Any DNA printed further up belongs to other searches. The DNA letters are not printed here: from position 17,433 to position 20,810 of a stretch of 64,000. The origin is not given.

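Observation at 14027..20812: Orphan full-length LanB dehydratase with a dedicated LytS/LytTR pair and a distal Ser/Thr/Cys-rich peptide gene, but no cyclase, protease or exporter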

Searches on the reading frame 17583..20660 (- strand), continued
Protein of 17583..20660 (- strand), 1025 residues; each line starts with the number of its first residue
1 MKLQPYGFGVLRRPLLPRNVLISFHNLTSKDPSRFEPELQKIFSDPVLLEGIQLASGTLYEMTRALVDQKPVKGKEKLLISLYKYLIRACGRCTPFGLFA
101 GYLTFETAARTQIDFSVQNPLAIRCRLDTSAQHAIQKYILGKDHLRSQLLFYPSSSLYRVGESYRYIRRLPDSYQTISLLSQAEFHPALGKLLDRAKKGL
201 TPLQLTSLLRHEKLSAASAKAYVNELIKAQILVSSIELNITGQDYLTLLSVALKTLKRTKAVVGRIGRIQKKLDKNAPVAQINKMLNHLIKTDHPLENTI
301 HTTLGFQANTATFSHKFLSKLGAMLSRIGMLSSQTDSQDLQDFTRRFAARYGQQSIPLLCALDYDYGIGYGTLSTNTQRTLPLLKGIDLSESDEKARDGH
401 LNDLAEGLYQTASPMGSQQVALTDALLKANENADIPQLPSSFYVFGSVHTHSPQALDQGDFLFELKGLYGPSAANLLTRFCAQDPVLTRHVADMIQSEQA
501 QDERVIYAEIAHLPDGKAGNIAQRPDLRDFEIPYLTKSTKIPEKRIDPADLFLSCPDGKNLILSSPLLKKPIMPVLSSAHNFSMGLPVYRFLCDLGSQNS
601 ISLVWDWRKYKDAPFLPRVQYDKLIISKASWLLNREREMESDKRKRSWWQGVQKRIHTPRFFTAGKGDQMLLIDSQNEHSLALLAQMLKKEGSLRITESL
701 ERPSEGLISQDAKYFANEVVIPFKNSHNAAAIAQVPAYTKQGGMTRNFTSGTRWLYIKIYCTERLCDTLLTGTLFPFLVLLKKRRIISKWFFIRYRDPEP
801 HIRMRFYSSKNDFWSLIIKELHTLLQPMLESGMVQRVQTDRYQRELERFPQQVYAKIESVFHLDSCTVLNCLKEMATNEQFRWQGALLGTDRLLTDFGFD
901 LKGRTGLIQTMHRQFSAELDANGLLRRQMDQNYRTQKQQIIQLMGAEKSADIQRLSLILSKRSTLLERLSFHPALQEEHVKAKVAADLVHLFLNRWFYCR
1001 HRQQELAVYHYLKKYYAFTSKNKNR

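Call 23: search_protein_families(library=ncbifam, proteins=[window:17583-20660:-, L007:8639-9772:-], max_evalue=0.1)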
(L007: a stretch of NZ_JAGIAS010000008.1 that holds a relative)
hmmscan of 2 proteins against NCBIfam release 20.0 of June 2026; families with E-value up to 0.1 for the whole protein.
window:17583-20660:- (1025 aa): 1 family
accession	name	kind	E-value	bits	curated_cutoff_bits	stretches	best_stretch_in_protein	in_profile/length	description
TIGR03891.1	thiopep_ocin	subfamily_domain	6.9e-50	170.4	48.45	1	754-1016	1-263/263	thiopeptide-type bacteriocin biosynthesis protein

L007:8639-9772:- (377 aa): 3 families
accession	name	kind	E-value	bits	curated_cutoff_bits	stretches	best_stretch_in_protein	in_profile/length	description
NF038150.1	lanthi_synth_IV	equivalog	3.1e-07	29.1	650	1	206-363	587-740/851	class IV lanthionine synthetase LanL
TIGR03897.1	lanti_2_LanM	subfamily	3.4e-07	28.4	304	2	245-362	656-767/932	type 2 lanthipeptide synthetase LanM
NF038151.1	lanthi_synth_III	equivalog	3.1e-06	25.9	575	1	243-364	612-735/833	class III lanthionine synthetase LanKC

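Call 24: search_protein_families(library=pfam, proteins=[L007:8639-9772:-, L069:4247-5458:-, L072:13088-15292:-], max_evalue=0.1)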
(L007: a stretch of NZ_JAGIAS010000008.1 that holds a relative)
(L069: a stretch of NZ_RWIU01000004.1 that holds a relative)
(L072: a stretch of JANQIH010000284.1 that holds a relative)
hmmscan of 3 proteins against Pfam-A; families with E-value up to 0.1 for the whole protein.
L007:8639-9772:- (377 aa): 2 families
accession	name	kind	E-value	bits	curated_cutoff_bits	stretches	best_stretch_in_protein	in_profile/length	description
PF05147.19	LANC_like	-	2.4e-06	26.8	23.2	1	244-359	15-113/350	Lanthionine synthetase C-like protein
PF10745.14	DUF2530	-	0.033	14.9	25.5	0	128-150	42-64/77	Protein of unknown function (DUF2530)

L069:4247-5458:- (403 aa): 1 family
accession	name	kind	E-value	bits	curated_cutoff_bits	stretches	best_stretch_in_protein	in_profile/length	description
PF05147.19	LANC_like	-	4.3e-25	88.5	23.2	1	42-394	4-341/350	Lanthionine synthetase C-like protein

L072:13088-15292:- (734 aa): 20 families
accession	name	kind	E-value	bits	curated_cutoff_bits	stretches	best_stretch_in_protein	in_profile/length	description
PF03412.21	Peptidase_C39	-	9.1e-35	119.8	22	1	7-127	2-123/133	Peptidase C39 family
PF00664.28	ABC_membrane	-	9.4e-32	111.2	28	1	178-441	5-271/274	ABC transporter transmembrane region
PF00005.33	ABC_tran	-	4e-30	105.6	25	1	508-659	1-137/137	ABC transporter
PF02463.25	SMC_N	-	1.6e-08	34.7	40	1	630-700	136-210/220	RecF/RecN/SMC N terminal domain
PF09818.15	ABC_ATPase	-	2.1e-08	34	23.2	1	603-690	131-216/283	P-loop domain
PF13401.12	AAA_22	-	0.00011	23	27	1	519-565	6-33/130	AAA domain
PF13555.12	AAA_29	-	0.0019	18.4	27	1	512-535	16-39/61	P-loop containing region of AAA domain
PF13304.12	AAA_21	-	0.0032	18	27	1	520-539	1-20/304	AAA domain, putative AbiEii toxin, Type IV TA system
PF13173.12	AAA_14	-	0.0039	17.6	27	0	518-543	2-27/129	AAA domain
PF13529.12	Peptidase_C39_2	-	0.0052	17.8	24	1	7-43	3-41/143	Peptidase_C39 like family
PF25199.1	nSTAND_NTPase5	-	0.0053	17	34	0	517-536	40-59/145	Novel STAND NTPase 5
PF03193.22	RsgA_GTPase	-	0.012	15.9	30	1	508-540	97-128/174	RsgA GTPase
PF13175.12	AAA_15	-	0.024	14.7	32.1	1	514-545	18-50/374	AAA ATPase domain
PF13476.12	AAA_23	-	0.027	15.6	27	1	511-538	15-39/201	AAA domain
PF06414.18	Zeta_toxin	-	0.029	14.3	22.3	1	519-559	17-57/199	Zeta toxin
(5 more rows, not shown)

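Call 36: search_solved_structures(query=window:17583-20660:-, show_alignments=2)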
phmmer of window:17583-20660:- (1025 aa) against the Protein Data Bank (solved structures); distinct sequences matched with E-value up to 0.001: 4.
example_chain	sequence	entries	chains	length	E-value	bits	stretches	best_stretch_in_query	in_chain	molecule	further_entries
9g04_A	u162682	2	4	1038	5.2e-47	163.5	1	31-998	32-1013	Thiopeptide-type bacteriocin biosynthesis domain containing protein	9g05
5ehk_A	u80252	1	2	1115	3.2e-28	101.3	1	340-873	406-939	Lantibiotic dehydratase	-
6m7y_A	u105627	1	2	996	2.1e-25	92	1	13-874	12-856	Nisin biosynthesis protein NisB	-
4wd9_A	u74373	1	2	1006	2.3e-25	91.9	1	13-874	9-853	Nisin biosynthesis protein NisB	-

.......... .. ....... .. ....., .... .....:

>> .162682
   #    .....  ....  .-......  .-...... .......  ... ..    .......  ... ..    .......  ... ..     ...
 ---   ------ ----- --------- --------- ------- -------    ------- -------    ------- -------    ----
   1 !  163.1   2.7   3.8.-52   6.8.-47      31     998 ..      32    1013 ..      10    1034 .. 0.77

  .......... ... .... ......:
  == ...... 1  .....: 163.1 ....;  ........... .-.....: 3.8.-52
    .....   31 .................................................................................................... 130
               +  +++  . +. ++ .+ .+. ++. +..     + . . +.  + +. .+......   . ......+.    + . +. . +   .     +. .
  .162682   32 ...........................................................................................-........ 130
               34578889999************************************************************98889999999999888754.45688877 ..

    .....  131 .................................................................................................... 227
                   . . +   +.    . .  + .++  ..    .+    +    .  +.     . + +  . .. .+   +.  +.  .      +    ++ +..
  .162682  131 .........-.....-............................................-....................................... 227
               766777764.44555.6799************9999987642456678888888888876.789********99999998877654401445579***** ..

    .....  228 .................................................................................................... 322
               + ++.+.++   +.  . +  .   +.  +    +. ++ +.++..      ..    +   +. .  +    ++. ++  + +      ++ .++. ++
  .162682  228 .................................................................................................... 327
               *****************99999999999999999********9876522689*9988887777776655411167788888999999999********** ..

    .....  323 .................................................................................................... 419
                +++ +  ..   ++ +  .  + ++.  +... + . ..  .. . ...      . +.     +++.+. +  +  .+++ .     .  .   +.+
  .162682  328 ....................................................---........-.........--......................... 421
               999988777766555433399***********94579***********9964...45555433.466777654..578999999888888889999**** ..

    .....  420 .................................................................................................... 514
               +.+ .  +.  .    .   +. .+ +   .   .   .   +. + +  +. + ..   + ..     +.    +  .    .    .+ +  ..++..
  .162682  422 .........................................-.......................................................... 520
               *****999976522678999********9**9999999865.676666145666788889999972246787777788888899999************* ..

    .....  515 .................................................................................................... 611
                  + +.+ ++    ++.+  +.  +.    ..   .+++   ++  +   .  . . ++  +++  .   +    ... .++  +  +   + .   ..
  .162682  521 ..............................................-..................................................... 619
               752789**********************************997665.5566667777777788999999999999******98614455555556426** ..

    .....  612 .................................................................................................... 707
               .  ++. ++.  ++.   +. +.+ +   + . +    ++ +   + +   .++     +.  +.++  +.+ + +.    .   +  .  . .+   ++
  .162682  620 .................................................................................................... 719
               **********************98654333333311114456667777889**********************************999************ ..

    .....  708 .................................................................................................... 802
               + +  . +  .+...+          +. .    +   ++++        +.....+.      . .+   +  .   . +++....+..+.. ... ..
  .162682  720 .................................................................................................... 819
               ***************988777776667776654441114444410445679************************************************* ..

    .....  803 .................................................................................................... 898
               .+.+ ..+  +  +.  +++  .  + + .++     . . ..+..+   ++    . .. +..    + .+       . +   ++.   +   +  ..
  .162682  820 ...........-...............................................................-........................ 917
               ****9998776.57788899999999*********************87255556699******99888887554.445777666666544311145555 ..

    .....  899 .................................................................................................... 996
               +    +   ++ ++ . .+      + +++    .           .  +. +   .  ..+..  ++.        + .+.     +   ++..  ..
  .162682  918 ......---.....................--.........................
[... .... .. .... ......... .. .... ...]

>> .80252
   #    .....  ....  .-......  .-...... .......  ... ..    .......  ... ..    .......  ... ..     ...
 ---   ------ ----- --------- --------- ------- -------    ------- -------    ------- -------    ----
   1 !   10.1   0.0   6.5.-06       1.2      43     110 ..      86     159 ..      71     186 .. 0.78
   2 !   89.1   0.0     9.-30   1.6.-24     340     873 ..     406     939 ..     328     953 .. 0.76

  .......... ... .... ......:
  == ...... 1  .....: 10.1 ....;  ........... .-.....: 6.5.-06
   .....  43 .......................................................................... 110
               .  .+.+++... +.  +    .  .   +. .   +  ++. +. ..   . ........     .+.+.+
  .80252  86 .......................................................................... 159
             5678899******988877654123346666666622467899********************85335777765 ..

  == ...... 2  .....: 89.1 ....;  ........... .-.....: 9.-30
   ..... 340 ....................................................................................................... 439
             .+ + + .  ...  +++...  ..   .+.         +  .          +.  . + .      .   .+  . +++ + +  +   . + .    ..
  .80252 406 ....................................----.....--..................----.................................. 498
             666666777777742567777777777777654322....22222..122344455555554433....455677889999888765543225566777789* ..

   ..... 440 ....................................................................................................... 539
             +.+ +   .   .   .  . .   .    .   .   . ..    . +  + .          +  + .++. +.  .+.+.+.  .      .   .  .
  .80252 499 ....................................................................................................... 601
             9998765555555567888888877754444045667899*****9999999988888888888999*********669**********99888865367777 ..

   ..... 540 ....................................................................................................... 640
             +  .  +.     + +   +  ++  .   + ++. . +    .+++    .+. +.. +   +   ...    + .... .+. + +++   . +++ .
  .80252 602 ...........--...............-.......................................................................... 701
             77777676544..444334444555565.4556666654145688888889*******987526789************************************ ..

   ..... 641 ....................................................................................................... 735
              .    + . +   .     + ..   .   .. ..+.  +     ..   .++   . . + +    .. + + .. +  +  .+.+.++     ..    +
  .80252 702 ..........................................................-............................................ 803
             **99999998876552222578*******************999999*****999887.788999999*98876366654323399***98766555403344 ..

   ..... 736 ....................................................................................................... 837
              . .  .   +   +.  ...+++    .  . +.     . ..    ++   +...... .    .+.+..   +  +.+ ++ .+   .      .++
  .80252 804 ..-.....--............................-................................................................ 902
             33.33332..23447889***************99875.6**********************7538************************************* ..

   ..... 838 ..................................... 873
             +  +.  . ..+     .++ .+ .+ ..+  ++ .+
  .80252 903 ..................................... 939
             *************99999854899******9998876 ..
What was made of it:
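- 17583..20660 (-): lanB: full-length class I-type dehydratase, 1025 aa. The best solved-structure hits are MadB 9g04 (5.2e-47) and NisB (2e-25) (call 36).
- On Class I lanthipeptide biosynthetic cluster: Homology to NisB, MibB and MadB (call 36).
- Closest known: Nisin N-terminus. Same: LanB aligns to NisB at 2e-25 (call 36).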

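Call 44: find_homologous_proteins(query=L007:8639-9772:-, max_evalue=0.00001)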
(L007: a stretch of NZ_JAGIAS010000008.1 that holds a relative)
Query L007:8639-9772:- (377 aa): 28 proteins with E <= 0.00001 among 8000 candidates.
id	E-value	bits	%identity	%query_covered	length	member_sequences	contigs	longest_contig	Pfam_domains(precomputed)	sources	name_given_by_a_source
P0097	2.0e-252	855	98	100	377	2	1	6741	PF05147.20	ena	-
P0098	2.0e-242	822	94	100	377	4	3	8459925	PF05147.20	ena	-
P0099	1.2e-240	816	93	100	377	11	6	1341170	PF05147.20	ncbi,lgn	ncbi:hypothetical protein ACWKW6_00880 [Dyadobacter jiangsuensis]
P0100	5.1e-231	784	93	97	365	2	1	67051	PF05147.20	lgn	-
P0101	9.2e-230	780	89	100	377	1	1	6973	PF05147.20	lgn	-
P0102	8.9e-221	751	86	99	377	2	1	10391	PF05147.20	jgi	-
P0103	7.7e-216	734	80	99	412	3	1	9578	PF05147.20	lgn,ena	-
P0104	1.3e-213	727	77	99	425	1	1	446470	PF05147.20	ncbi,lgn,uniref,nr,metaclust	ncbi:hypothetical protein SAMN04487996_10546 [Dyadobacter soli]|uniref:Lanthionine synthetase C-like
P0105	1.0e-206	704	78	99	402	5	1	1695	PF05147.20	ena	-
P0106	2.2e-197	674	78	96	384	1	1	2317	PF05147.20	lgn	-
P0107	4.6e-156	538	61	99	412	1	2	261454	PF05147.20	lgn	-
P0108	4.1e-151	521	60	99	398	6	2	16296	PF05147.20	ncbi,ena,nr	nr:lanthionine synthetase LanC family protein [uncultured Dyadobacter sp.]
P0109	7.7e-134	464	55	96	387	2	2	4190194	PF05147.20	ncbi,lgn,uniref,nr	ncbi:hypothetical protein GCM10010967_32070 [Dyadobacter beijingensis]|uniref:Lanthionine synthetase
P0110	4.7e-130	452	54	99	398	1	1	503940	PF05147.20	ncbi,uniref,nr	ncbi:hypothetical protein LZD49_21085 [Dyadobacter sp. CY261]|uniref:lanthionine synthetase LanC fam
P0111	3.9e-129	449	54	99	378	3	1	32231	PF05147.20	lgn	-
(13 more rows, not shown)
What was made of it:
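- This is weak evidence because the search is limited by its word index (call 44).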

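Call 61: search_protein_families(library=padloc, proteins=[window:17583-20660:-], max_evalue=0.01)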
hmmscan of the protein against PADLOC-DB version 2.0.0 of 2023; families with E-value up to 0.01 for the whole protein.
window:17583-20660:- (1025 aa): 0 families

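Call 81: find_encoding_contigs(protein=P0004, flank=10000, max_places=2)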
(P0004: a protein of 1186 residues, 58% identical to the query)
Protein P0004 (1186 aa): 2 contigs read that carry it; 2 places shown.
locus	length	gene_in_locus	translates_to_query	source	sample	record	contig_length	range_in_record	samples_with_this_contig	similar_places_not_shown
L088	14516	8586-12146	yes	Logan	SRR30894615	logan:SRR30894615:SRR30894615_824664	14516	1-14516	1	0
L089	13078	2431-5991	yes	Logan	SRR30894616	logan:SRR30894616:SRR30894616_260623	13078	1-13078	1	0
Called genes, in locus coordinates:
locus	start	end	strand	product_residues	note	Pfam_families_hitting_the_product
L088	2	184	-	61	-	?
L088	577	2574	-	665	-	PF14293:YWFCY, PF02534:T4SS-DNA_transf, PF10412:TrwB_AAD_bind, PF12696:TraG-D_C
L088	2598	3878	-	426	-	PF03432:Relaxase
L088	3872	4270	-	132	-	PF19514:MobC_2, PF21983:NikA-like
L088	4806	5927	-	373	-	PF06580:His_kinase (weak)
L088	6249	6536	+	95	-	-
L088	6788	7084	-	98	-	-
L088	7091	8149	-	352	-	PF06067:DUF932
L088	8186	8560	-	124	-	PF00436:SSB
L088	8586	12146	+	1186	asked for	PF04738:Lant_dehydr_N, PF14028:Lant_dehydr_C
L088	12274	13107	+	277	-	PF00072:Response_reg, PF04397:LytTR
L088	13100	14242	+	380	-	PF06580:His_kinase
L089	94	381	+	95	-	-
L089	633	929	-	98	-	-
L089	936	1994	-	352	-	PF06067:DUF932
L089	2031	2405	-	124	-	PF00436:SSB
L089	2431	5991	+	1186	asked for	PF04738:Lant_dehydr_N, PF14028:Lant_dehydr_C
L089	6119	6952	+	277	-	PF00072:Response_reg, PF04397:LytTR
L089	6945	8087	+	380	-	PF06580:His_kinase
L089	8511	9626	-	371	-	-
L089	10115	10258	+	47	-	-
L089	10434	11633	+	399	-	-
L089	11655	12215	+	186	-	-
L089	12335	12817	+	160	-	PF07291:MauE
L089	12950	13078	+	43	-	?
